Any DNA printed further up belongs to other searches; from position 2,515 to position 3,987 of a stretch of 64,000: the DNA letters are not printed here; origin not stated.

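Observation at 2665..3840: GNAT acetyltransferase fused to a MerB-like organomercurial-lyase-family domain with Asp to Gly change at the catalytic position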

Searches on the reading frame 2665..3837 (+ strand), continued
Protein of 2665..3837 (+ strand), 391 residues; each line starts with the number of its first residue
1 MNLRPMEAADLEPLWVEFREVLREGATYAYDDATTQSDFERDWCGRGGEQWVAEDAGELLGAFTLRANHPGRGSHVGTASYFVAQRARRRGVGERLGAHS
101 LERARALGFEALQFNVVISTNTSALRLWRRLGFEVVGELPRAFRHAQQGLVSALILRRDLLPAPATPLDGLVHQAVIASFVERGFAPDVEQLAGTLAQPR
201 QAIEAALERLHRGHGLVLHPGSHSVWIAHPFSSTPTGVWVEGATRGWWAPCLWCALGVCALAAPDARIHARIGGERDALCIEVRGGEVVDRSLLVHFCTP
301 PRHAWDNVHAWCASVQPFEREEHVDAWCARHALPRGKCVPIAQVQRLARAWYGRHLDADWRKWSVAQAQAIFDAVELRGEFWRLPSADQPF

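Call 19: find_encoding_contigs(protein=P0014, flank=8000, max_places=2)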
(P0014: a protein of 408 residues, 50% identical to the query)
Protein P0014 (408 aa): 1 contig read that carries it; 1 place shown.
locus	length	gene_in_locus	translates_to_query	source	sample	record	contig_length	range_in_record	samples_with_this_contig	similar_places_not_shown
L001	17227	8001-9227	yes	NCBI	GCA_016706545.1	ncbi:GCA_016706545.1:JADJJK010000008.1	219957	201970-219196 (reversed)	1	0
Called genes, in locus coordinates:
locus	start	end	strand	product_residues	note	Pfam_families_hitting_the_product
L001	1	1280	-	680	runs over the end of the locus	PF01520:Amidase_3, PF12385:Peptidase_C70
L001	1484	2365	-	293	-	PF00126:HTH_1, PF03466:LysR_substrate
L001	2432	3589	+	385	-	PF20510:HgmA_N, PF07883:Cupin_2 (faint)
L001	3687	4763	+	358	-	PF14696:Glyoxalase_5, PF00903:Glyoxalase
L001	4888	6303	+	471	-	PF05138:PaaA_PaaC (weak)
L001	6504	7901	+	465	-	PF01212:Beta_elim_lyase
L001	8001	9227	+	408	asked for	PF00583:Acetyltransf_1, PF13302:Acetyltransf_3 (weak), PF13508:Acetyltransf_7, PF03243:MerB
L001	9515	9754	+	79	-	-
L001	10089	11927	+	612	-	PF02310:B12-binding (weak), PF04055:Radical_SAM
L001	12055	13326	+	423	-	PF00364:Biotin_lipoyl (faint), PF25973:BSH_CzcB (weak), PF25989:YknX_C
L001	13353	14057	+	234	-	PF00005:ABC_tran, PF02463:SMC_N (faint), PF13238:AAA_18 (faint), PF13304:AAA_21 (weak)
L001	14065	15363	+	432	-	PF12704:MacB_PCD, PF02687:FtsX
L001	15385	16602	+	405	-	PF12704:MacB_PCD, PF02687:FtsX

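Call 20: find_encoding_contigs(protein=P0032, flank=8000, max_places=2)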
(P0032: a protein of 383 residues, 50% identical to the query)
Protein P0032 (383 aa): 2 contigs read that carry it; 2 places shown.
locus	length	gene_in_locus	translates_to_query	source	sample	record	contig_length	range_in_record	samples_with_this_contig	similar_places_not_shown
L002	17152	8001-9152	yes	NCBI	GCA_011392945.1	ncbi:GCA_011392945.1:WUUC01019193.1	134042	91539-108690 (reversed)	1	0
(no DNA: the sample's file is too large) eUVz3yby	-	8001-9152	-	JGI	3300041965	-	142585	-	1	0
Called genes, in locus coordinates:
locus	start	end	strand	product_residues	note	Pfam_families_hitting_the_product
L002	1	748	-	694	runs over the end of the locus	-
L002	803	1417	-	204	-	PF00657:Lipase_GDSL, PF13472:Lipase_GDSL_2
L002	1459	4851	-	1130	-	PF00496:SBP_bac_5, PF01627:Hpt (weak), PF02518:HATPase_c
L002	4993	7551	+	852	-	PF00082:Peptidase_S8, PF01839:FG-GAP (faint), PF13517:FG-GAP_3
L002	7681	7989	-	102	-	-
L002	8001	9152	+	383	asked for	PF00583:Acetyltransf_1, PF13508:Acetyltransf_7, PF03243:MerB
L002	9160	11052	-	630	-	-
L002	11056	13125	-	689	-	PF03415:Peptidase_C11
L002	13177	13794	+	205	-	PF07638:Sigma70_ECF, PF08281:Sigma70_r4_2, PF04545:Sigma70_r4 (weak)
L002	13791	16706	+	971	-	PF13424:TPR_12 (faint), PF00069:Pkinase, PF07714:PK_Tyr_Ser-Thr, PF01636:APH (faint), PF03109:ABC1 (weak), PF24885:TPR_NPHP3 (faint), PF14559:TPR_19 (faint)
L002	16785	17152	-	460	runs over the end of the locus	PF01839:FG-GAP (faint), PF13517:FG-GAP_3 (weak)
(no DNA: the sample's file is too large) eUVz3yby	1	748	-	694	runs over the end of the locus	-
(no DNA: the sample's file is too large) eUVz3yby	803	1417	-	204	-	PF00657:Lipase_GDSL, PF13472:Lipase_GDSL_2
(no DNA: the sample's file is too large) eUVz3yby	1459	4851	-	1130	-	PF00496:SBP_bac_5, PF01627:Hpt (weak), PF02518:HATPase_c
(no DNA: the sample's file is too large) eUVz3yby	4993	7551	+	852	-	PF00082:Peptidase_S8, PF01839:FG-GAP (faint), PF13517:FG-GAP_3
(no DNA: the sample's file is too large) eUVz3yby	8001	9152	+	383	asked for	PF00583:Acetyltransf_1, PF13508:Acetyltransf_7, PF03243:MerB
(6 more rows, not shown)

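Call 22: predict_structure(alignment_id=A1)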
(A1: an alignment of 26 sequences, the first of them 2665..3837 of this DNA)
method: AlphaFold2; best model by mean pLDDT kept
length: 391 residues; sequences in the alignment: 26
mean_pLDDT: 91.3   pTM: 0.72
mean pLDDT of the five models: 91.3, 90.7, 90.6, 89.9, 89.5
residues with pLDDT >= 90: 274; 70-90: 105; 50-70: 12; < 50: 0
segments of 3 or more residues with pLDDT < 50: none
pLDDT, mean of each block of 10 residues (from residue 1): 94 89 68 83 88 94 88 83 88 93 90 85 87 91 83 90 85 98 96 98 94 91 94 96 96 98 98 96 97 96 89 95 95 96 98 93 92 96 84 80
secondary structure, 60 per line:
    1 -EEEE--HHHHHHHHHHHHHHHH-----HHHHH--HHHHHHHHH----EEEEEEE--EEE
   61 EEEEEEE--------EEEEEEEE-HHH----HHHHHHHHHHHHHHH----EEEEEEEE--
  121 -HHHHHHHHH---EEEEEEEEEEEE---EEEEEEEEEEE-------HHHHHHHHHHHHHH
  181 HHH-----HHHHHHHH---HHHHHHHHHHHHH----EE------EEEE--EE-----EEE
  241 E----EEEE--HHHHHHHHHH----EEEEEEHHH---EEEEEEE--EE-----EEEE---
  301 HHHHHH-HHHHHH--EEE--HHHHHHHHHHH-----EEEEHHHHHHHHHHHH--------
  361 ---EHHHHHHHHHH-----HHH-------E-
elements in order: E2-5 H8-23 H29-33 H36-44 E49-55 E58-67 E76-83 H92-106 E111-118 H122-130 E134-145 E149-159 H167-183 H189-196 H200-212 E225-228 E238-241 E246-249 H252-261 E266-271 E278-284 E294-297 H301-306 H308-313 E316-318 H321-331 E337-340 H341-352 H365-374

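Call 24: fold_search(model_id=the predicted structure, library=pdb)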
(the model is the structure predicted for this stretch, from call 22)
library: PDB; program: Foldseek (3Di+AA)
matches with E <= 10: 1656; with E <= 0.001: 637
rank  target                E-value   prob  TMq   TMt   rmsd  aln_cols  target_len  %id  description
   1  4h89                  5.8e-16  1.00  0.39  0.87   2.0       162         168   41  The Structure of a GCN5-Related N-Acetyltransferase from Kribbella flavida (released 2012-10-10)
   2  1yvo_B                4.6e-12  1.00  0.38  0.82   3.3       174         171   25  hypothetical acetyltransferase from P.aeruginosa PA01 (released 2005-03-29)
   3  4j3g_C                7.2e-12  1.00  0.36  0.83   2.7       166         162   23  Crystal structure of Ribosomal-protein-alanine N-acetyltransferase from Brucella melitensis (released 2013-03-13)
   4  2bl1                  8.1e-12  1.00  0.38  0.81   3.5       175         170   24  Crystal structure of a putative phosphinothricin Acetyltransferase (PA4866) from Pseudomonas aeruginosa PAC1 (released 2005-09-21)
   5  1yvo_A                1.2e-11  1.00  0.38  0.83   3.3       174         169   25  hypothetical acetyltransferase from P.aeruginosa PA01 (released 2005-03-29)
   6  2j8n_A                1.4e-11  1.00  0.37  0.82   3.4       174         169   25  Structure of P. aeruginosa acetyltransferase PA4866 solved at room temperature (released 2007-02-06)
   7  4j3g_A                2.9e-11  1.00  0.36  0.81   2.9       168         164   24  Crystal structure of Ribosomal-protein-alanine N-acetyltransferase from Brucella melitensis (released 2013-03-13)
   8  2j8m_A                3.4e-11  1.00  0.37  0.81   3.4       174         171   25  Structure of P. aeruginosa acetyltransferase PA4866 (released 2007-02-06)
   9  4jxq_A                4.6e-11  1.00  0.38  0.77   2.8       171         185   25  Crystal structure of a GNAT superfamily phosphinothricin acetyltransferase (Pat) from Sinorhizobium meliloti 1021 (released 2013-05-08)
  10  9igl_C                4.8e-11  1.00  0.38  0.81   2.9       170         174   22  Crystal structure of P. syringae phosphinothricin acetyltransferase PSPTO_3321 in complex with L-phosphinothricin (released 2025-03-12)
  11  4mbu_A                6.1e-11  1.00  0.37  0.85   2.4       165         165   19  Crystal structure of N-acetyltransferase from Staphylococcus aureus Mu50 (released 2014-09-03)
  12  4jwp_A                7.7e-11  1.00  0.36  0.80   2.9       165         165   23  Crystal structure of Ribosomal-protein-alanine N-acetyltransferase from Brucella melitensis in complex with Acetyl CoA (released 2013-05-01)
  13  1vhs_A                9.1e-11  1.00  0.38  0.87   2.0       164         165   22  Crystal structure of a putative phosphinothricin N-acetyltransferase (released 2003-12-30)
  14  5dwn_A                9.6e-11  1.00  0.38  0.79   2.6       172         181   20  Crystal structure of Phosphinothricin N-acetyltransferase from Brucella ovis in complex with AcetylCoA <structure_deta (released 2015-10-28)
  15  4mbu_B                1.1e-10  1.00  0.37  0.86   2.4       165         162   19  Crystal structure of N-acetyltransferase from Staphylococcus aureus Mu50 (released 2014-09-03)
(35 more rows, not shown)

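Call 25: find_encoding_contigs(protein=P0084, flank=8000, max_places=1)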
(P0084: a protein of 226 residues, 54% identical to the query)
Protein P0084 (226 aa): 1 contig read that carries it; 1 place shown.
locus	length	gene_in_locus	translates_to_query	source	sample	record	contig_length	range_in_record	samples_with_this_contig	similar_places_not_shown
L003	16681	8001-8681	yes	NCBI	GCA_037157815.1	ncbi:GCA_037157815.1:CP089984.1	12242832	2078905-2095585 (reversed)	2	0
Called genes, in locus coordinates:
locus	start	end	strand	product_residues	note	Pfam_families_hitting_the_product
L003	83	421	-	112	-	PF05685:Uma2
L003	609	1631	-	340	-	PF04389:Peptidase_M28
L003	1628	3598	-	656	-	-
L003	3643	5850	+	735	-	PF04134:DCC1-like (weak), PF06762:LMF1, PF25179:LMF1_C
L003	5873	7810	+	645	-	PF00005:ABC_tran, PF02463:SMC_N (faint), PF13555:AAA_29 (faint), PF13304:AAA_21 (faint), PF12848:ABC_tran_Xtn, PF00005:ABC_tran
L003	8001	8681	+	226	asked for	PF03243:MerB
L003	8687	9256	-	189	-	-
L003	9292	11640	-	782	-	PF00498:FHA, PF16697:Yop-YscD_cpl, PF00437:T2SSE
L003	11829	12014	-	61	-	-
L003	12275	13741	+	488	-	-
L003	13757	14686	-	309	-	PF01370:Epimerase (faint), PF05368:NmrA, PF13460:NAD_binding_10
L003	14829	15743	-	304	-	PF00413:Peptidase_M10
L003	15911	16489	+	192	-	PF01161:PBP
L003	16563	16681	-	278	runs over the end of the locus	PF00160:Pro_isomerase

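Call 36: search_protein_families(library=pfam, proteins=[P0032, P0022, P0043, P0057, P0080, P0044, P0076, P0079, P0084], max_evalue=0.01)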
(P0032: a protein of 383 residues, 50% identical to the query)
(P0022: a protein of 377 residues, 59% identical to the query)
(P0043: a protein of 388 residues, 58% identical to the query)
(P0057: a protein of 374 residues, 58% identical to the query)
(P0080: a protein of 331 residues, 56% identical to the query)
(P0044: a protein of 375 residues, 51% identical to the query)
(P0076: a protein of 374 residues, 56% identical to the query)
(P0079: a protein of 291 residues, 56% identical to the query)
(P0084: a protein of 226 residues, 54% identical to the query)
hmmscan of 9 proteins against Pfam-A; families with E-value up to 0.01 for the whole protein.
P0032 (383 aa): 5 families
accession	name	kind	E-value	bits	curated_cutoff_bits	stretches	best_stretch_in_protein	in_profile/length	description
PF03243.20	MerB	-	4.7e-19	69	27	1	225-345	1-126/126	Alkylmercury lyase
PF00583.31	Acetyltransf_1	-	1.3e-13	51.7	20.7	1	24-126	16-102/116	Acetyltransferase (GNAT) family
PF13508.13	Acetyltransf_7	-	4.8e-08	33.7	27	1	53-120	6-65/84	Acetyltransferase (GNAT) domain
PF13527.13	Acetyltransf_9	-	0.0026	18.2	25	1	5-116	2-105/127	Acetyltransferase (GNAT) domain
PF13673.13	Acetyltransf_10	-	0.0068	16.8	23.6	0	52-115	32-83/128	Acetyltransferase (GNAT) domain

P0022 (377 aa): 2 families
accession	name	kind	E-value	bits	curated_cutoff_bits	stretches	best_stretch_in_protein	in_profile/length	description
PF03243.20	MerB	-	1.9e-20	73.5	27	1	219-339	3-126/126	Alkylmercury lyase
PF12867.12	DinB_2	-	2.1e-06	28.7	24.8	1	41-141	36-126/128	DinB superfamily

P0043 (388 aa): 2 families
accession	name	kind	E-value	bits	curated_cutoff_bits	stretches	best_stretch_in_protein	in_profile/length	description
PF03473.23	MOSC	-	4.8e-23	81.9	22.7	1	41-153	3-120/120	MOSC domain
PF03243.20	MerB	-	1.4e-17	64.3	27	1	225-350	1-126/126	Alkylmercury lyase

P0057 (374 aa): 4 families
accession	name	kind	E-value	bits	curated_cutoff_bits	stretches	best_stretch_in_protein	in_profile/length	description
PF03243.20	MerB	-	2.4e-19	70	27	1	215-336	1-126/126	Alkylmercury lyase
PF18029.7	Glyoxalase_6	-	2.7e-08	34.9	23.6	1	10-141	6-105/106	Glyoxalase-like domain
PF00903.31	Glyoxalase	-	1.3e-07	32.5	20.6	1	4-141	3-121/121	Glyoxalase/Bleomycin resistance protein/Dioxygenase superfamily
PF13669.12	Glyoxalase_4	-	0.00013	22.7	27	1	5-110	2-92/109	Glyoxalase/Bleomycin resistance protein/Dioxygenase superfamily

P0080 (331 aa): 3 families
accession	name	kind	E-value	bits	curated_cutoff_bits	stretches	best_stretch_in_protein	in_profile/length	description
PF11746.14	DUF3303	-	1.9e-26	92.4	21.2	1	1-82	1-84/92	Domain of unknown function (DUF3303)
PF03243.20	MerB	-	1.4e-21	77.2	27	1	186-293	16-126/126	Alkylmercury lyase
PF14026.12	SCO4226-like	-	0.0001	22.8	28.5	1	15-62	17-63/76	Nickel responsive protein SCO4226-like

P0044 (375 aa): 2 families
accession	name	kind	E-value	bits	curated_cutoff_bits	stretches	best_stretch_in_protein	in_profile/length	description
PF03243.20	MerB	-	2.2e-23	83.1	27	1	215-336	1-125/126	Alkylmercury lyase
PF12867.12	DinB_2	-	0.00047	21.1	24.8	1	44-143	36-125/128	DinB superfamily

P0076 (374 aa): 1 family
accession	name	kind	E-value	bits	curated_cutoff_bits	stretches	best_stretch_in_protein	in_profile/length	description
PF03243.20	MerB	-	1.2e-25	90.3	27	1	213-336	1-126/126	Alkylmercury lyase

P0079 (291 aa): 2 families
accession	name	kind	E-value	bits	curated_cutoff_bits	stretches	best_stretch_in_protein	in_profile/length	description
PF03243.20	MerB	-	1.1e-11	45.3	27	1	148-235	1-90/126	Alkylmercury lyase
PF00583.31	Acetyltransf_1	-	0.00021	22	20.7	1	4-49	72-116/116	Acetyltransferase (GNAT) family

P0084 (226 aa): 1 family
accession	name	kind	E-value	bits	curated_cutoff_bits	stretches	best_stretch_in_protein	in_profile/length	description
PF03243.20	MerB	-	1.6e-26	93.2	27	1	64-188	1-126/126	Alkylmercury lyase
